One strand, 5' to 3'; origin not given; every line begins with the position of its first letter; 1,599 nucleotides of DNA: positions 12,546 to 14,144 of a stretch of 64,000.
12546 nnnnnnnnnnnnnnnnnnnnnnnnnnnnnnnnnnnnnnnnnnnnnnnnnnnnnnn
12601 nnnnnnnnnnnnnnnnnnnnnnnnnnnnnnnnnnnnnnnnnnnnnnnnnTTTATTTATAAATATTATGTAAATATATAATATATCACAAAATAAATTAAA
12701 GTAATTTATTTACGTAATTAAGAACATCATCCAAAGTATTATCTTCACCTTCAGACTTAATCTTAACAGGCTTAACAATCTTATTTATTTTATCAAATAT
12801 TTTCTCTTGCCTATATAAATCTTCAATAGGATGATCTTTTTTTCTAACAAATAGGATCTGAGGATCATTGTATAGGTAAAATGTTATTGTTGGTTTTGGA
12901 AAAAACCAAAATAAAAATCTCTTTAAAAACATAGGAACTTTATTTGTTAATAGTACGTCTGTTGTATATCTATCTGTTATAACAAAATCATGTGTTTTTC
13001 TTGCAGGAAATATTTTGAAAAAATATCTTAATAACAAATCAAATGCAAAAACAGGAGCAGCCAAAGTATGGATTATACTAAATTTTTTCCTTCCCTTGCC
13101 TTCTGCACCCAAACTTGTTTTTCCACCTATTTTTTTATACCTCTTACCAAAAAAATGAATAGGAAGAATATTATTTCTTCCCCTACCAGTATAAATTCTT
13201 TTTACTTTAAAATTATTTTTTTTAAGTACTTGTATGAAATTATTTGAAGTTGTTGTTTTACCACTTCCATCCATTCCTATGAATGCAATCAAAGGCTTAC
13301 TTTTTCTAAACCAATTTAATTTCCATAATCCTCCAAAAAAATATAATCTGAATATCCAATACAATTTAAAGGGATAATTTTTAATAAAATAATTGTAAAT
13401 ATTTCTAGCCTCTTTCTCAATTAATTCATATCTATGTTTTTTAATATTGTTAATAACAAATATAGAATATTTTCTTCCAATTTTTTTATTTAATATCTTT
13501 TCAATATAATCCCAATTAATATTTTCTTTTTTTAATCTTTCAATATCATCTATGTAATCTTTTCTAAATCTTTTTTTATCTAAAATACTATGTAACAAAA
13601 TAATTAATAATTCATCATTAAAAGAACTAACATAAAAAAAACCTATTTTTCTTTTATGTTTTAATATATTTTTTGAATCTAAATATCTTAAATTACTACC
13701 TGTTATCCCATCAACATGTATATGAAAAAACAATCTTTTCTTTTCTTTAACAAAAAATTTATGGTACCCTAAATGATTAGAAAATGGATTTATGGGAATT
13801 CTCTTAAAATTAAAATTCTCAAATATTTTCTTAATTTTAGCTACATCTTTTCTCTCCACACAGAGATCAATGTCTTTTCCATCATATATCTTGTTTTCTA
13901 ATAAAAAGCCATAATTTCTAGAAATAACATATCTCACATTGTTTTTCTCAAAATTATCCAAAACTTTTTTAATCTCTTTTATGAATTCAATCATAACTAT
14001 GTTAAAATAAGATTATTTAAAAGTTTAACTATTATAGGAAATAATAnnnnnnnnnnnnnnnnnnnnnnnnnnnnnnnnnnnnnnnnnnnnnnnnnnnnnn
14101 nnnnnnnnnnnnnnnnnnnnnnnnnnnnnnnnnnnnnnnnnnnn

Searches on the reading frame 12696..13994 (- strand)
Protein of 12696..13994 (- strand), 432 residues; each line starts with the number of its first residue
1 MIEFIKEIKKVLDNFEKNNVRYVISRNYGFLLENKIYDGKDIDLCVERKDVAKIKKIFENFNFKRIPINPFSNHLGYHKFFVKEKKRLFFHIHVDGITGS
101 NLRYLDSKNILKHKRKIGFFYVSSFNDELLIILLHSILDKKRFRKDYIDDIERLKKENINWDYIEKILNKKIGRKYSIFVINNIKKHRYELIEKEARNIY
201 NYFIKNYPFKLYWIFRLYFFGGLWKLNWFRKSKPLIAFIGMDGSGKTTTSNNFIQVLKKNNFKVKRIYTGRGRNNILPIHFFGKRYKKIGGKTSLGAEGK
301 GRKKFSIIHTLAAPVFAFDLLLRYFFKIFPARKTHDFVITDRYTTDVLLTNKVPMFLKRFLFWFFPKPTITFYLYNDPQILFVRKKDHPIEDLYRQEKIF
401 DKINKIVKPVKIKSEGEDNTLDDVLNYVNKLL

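Call 4: search_protein_families(library=pfam, proteins=[window:12696-13994:-], max_evalue=0.01)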
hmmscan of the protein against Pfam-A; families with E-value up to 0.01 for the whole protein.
window:12696-13994:- (432 aa): 6 families
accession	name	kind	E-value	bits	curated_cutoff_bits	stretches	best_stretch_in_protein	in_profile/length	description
PF14907.12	NTP_transf_5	-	1.6e-07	31.6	31.2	1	40-170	95-230/249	Uncharacterised nucleotidyltransferase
PF02223.23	Thymidylate_kin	-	5e-07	30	27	0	314-406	59-158/185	Thymidylate kinase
PF10706.15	Aminoglyc_resit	-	0.0054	17.3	21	1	8-63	2-59/149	Aminoglycoside-2''-adenylyltransferase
PF03205.20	MobB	-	0.0062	16.9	26.6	0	236-267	2-33/133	Molybdopterin guanine dinucleotide synthesis protein B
PF00448.28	SRP54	-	0.0074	16.4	22.7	0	235-264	3-32/196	SRP54-type protein, GTPase domain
PF03266.21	NTPase_1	-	0.0078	16.5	23.9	1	239-280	5-46/168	NTPase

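Call 5: search_protein_families(library=ncbifam, proteins=[window:12696-13994:-], max_evalue=0.01)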
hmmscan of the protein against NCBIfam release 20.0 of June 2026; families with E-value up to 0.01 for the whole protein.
window:12696-13994:- (432 aa): 1 family
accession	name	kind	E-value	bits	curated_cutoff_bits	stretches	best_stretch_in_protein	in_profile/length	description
TIGR00041.1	DTMP_kinase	equivalog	2.8e-07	30.4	83.25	1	234-265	5-36/196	dTMP kinase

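Call 73: search_solved_structures(query=window:12696-13994:-, max_evalue=1)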
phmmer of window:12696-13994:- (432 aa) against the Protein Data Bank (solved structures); distinct sequences matched with E-value up to 1: 12.
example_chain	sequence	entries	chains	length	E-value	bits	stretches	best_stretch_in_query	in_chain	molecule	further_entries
2plr_A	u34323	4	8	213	0.003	20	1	234-386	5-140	Probable thymidylate kinase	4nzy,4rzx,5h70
2wwf_A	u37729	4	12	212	0.0074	18.7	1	231-272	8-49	THYMIDILATE KINASE, PUTATIVE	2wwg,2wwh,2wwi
2yof_A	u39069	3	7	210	0.0078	18.6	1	231-272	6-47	THYMIDYLATE KINASE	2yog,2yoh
4hx0_A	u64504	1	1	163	0.0085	18.5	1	3-69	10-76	Putative nucleotidyltransferase TM1012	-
2fcl_A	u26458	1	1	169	0.0093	18.3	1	3-69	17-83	hypothetical protein TM1012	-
2ewr_A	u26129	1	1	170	0.0094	18.3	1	3-69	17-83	hypothetical protein TM1012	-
8xbn_A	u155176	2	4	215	0.027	16.8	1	301-407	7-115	L-ornithine N5-acetyltransferase NATA1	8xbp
8xj5_A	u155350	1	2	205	0.15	14.4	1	324-407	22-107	L-ornithine N5-acetyltransferase NATA1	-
3dm9_B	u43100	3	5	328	0.25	13.7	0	232-268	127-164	Signal recognition particle receptor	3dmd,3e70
5l3w_A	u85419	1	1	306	0.39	13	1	233-263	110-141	Signal recognition particle receptor FtsY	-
5l3v_A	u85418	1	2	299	0.48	12.7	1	219-266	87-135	Signal recognition particle 54 kDa protein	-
5l3s_B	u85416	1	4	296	0.88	11.8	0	231-263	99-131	Signal recognition particle receptor FtsY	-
